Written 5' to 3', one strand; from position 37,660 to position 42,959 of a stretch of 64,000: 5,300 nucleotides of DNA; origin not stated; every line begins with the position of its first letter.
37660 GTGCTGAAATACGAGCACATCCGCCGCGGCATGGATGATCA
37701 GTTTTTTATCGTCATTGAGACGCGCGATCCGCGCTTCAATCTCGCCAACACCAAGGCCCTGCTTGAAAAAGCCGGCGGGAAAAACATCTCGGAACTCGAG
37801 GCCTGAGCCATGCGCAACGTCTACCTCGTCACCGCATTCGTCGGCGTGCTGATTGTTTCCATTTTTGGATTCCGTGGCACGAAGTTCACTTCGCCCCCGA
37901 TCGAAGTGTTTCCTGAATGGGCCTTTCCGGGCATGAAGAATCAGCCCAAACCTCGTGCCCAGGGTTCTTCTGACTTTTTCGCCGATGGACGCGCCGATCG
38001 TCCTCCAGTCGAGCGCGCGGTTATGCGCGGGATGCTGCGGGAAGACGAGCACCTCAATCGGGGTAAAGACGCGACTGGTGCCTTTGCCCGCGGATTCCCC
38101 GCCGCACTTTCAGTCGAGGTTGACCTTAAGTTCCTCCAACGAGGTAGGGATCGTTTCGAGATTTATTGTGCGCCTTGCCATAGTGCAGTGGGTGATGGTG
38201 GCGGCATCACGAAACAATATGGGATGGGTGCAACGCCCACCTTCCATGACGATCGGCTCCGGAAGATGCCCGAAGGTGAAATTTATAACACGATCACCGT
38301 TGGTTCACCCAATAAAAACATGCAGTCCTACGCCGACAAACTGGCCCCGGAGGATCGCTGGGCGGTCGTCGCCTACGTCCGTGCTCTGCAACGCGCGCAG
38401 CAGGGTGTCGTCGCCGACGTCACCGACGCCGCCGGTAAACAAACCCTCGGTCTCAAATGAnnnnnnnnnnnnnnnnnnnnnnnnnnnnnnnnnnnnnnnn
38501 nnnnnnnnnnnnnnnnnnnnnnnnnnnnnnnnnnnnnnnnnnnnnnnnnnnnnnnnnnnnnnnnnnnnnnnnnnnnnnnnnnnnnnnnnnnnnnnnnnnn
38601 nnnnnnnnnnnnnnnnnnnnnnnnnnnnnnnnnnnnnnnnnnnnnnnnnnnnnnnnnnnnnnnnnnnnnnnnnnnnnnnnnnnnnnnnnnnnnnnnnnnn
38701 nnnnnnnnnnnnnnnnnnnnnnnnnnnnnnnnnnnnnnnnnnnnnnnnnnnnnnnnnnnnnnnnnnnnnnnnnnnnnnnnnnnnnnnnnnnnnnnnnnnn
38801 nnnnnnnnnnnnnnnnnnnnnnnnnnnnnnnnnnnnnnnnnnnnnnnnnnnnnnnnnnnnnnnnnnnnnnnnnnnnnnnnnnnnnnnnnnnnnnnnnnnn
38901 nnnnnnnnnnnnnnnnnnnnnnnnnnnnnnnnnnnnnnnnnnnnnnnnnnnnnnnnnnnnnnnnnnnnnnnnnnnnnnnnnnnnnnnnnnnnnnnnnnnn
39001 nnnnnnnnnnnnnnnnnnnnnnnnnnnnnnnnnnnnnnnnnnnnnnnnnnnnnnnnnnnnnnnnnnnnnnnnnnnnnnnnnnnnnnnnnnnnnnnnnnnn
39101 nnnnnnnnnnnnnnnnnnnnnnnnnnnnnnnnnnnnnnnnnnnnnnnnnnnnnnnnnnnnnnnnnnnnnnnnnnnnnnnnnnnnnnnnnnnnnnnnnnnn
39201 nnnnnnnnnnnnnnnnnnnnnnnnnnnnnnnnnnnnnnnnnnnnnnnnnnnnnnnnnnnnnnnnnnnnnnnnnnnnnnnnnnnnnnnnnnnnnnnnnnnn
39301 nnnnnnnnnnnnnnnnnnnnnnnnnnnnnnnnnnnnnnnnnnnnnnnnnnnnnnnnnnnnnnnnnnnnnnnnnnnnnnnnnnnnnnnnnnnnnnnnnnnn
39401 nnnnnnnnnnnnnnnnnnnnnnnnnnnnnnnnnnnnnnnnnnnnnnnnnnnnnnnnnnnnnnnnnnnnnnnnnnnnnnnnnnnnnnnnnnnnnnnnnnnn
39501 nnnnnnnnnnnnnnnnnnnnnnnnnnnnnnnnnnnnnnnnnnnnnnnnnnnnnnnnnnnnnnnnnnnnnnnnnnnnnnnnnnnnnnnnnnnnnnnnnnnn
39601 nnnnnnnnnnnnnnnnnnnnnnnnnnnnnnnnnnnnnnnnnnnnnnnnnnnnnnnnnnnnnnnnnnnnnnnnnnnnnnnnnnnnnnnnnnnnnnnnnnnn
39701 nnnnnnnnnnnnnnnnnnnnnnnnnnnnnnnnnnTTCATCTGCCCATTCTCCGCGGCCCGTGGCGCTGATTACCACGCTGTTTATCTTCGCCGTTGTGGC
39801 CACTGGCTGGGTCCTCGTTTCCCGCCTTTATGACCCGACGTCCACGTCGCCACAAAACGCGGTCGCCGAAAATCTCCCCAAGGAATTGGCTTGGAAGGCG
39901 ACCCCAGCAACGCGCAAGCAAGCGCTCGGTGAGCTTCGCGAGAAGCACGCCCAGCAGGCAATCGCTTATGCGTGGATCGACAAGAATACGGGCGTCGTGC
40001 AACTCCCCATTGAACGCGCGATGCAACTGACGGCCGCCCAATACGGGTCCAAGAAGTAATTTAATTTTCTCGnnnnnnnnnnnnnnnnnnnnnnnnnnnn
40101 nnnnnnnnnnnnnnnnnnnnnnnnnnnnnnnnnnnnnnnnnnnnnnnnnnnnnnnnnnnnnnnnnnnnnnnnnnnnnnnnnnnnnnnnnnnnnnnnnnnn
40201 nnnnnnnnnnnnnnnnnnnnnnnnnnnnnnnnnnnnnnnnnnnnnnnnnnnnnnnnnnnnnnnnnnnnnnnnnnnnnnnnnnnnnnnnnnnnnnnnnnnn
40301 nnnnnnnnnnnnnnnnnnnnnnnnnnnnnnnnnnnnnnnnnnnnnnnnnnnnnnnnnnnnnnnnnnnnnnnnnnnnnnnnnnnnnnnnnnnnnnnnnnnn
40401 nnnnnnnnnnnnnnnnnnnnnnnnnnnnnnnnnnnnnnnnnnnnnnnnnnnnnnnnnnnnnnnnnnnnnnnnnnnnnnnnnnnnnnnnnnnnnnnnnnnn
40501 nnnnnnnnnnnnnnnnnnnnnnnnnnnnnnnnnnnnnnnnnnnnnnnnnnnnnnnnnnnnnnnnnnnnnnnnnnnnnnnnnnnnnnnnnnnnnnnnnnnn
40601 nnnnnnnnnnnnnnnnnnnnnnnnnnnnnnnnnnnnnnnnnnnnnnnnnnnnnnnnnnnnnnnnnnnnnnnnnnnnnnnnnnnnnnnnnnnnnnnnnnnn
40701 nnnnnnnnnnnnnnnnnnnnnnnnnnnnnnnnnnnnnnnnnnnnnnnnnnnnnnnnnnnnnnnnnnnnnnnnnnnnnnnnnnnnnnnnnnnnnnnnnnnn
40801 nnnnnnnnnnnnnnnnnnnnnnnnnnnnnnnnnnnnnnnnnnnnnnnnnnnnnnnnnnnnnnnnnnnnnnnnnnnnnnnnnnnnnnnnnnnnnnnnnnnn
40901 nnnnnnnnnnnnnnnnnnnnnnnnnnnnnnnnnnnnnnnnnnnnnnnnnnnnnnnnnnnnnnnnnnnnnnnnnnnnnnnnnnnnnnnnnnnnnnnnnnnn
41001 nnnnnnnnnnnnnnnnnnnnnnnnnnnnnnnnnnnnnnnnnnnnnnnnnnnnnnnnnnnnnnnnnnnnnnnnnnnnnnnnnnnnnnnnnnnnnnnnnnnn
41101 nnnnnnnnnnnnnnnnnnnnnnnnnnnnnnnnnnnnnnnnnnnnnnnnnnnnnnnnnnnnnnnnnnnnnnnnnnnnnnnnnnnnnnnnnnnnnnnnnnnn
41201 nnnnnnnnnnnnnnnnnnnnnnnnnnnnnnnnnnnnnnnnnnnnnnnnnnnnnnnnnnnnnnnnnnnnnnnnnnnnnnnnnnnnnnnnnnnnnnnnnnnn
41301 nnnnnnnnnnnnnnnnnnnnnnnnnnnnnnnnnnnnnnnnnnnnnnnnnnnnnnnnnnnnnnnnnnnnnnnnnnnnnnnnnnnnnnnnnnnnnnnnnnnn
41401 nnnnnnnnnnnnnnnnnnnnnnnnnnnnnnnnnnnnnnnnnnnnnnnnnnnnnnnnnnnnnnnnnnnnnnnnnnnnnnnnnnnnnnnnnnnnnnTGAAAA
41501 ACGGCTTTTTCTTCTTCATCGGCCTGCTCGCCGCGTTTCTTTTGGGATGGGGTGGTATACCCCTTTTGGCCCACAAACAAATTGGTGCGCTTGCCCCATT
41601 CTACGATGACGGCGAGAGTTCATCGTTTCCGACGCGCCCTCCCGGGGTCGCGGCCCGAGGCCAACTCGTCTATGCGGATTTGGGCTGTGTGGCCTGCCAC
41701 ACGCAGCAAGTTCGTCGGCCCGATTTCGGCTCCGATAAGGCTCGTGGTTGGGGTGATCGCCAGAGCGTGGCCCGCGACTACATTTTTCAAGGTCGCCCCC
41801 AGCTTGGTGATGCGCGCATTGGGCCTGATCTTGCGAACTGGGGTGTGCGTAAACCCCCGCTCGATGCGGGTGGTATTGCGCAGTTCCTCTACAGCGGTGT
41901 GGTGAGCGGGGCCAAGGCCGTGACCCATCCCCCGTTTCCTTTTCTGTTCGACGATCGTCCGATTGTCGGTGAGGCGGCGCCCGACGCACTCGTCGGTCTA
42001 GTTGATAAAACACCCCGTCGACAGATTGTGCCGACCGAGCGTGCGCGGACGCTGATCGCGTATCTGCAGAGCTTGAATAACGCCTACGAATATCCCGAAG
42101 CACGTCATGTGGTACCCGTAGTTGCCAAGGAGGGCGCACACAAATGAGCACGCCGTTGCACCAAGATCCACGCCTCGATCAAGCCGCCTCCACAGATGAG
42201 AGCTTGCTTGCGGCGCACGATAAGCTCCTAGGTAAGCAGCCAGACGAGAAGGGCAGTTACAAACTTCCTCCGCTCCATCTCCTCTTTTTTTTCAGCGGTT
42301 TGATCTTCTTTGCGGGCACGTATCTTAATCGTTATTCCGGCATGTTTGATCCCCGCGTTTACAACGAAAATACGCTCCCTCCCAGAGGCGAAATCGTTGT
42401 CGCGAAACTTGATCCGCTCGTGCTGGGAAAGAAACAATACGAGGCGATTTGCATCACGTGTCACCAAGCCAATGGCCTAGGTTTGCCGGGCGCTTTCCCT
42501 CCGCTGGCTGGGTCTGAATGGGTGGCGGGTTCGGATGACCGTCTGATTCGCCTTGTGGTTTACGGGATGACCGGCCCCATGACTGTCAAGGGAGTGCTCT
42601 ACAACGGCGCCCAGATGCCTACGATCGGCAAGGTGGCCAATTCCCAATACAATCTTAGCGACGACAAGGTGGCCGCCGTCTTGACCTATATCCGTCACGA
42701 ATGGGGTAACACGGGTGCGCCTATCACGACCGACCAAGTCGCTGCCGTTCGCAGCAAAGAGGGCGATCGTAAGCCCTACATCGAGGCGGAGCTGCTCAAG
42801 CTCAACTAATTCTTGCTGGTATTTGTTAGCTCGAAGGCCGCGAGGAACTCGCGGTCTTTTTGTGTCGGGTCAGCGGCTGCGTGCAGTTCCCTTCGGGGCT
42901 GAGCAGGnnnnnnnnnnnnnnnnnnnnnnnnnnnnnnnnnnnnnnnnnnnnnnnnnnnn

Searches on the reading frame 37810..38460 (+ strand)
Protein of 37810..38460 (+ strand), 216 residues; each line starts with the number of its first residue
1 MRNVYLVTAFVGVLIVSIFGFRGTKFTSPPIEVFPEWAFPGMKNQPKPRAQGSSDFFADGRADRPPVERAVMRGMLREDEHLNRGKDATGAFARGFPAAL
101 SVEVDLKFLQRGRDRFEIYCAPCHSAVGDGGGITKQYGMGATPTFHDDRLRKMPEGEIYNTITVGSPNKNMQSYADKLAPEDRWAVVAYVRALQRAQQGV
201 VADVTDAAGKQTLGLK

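Call 36: search_protein_families(library=pfam, proteins=[window:37810-38460:+], max_evalue=0.00001)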
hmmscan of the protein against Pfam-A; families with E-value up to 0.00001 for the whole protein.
window:37810-38460:+ (216 aa): 2 families
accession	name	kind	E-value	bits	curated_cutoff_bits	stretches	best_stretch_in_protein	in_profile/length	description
PF13442.11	Cytochrome_CBB3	-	1.4e-10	41.7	27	1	110-190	4-68/68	Cytochrome C oxidase, cbb3-type, subunit III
PF00034.26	Cytochrom_C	-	1.4e-07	33.2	21.3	1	110-193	2-89/90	Cytochrome c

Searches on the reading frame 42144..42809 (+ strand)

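Call 36: search_protein_families(library=pfam, proteins=[window:42144-42809:+], max_evalue=0.00001)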
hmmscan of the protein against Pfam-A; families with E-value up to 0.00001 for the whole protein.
window:42144-42809:+ (221 aa): 2 families
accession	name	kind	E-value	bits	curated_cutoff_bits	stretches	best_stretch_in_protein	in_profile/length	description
PF00034.26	Cytochrom_C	-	2.9e-09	38.6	21.3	1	94-185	3-88/90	Cytochrome c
PF13442.11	Cytochrome_CBB3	-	1.3e-06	29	27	1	95-182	6-67/68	Cytochrome C oxidase, cbb3-type, subunit III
